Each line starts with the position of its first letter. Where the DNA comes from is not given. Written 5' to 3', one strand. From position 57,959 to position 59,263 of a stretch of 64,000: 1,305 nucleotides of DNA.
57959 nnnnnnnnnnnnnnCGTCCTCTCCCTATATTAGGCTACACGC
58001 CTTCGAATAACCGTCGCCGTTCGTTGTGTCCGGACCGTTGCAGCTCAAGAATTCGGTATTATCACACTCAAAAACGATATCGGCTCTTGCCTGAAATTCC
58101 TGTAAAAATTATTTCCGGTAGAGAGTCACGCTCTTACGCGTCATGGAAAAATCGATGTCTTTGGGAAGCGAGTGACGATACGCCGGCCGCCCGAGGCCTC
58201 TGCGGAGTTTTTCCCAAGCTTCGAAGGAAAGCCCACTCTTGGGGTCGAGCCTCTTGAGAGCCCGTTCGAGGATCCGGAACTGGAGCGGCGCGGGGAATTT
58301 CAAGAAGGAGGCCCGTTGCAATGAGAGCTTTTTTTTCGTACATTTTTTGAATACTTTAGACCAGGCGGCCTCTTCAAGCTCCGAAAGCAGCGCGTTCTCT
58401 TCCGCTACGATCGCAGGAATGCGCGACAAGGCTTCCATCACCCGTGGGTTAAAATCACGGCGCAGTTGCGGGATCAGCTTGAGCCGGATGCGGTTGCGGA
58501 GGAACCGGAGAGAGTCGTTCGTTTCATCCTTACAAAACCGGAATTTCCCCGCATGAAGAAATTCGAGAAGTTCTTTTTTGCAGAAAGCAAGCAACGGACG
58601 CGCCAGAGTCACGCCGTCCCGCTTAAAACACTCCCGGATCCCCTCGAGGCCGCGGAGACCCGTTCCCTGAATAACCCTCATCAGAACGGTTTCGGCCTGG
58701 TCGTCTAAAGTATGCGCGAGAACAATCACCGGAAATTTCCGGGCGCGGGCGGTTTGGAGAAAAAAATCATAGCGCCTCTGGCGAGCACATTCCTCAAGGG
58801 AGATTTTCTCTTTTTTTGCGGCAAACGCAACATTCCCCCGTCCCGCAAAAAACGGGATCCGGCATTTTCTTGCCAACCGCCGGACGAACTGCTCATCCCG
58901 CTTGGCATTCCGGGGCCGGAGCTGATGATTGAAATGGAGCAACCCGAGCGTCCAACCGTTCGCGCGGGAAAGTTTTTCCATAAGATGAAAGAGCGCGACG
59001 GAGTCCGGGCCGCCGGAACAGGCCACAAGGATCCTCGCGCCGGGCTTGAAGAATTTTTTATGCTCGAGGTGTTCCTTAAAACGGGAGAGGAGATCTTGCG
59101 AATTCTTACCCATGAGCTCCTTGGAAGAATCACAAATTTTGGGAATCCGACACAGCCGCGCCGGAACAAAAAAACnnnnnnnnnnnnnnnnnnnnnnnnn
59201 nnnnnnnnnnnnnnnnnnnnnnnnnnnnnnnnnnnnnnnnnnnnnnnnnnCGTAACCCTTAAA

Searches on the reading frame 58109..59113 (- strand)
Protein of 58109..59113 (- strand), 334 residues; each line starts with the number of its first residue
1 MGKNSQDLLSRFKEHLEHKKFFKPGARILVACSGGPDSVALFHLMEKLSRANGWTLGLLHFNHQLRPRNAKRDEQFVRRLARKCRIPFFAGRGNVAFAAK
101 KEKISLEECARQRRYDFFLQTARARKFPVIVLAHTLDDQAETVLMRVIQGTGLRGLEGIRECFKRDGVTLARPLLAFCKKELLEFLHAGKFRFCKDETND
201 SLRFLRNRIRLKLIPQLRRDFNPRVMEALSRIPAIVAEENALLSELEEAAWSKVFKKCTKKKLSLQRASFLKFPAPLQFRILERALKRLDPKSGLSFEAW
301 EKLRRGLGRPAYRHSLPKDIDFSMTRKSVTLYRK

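Call 26: search_protein_families(library=pfam, proteins=[window:58109-59113:-], max_evalue=0.001)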
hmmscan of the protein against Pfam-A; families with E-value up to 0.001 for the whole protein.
window:58109-59113:- (334 aa): 1 family
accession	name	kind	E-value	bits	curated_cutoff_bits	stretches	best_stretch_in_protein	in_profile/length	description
PF01171.26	ATP_bind_3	-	6.5e-52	176.3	27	1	28-210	2-180/182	PP-loop family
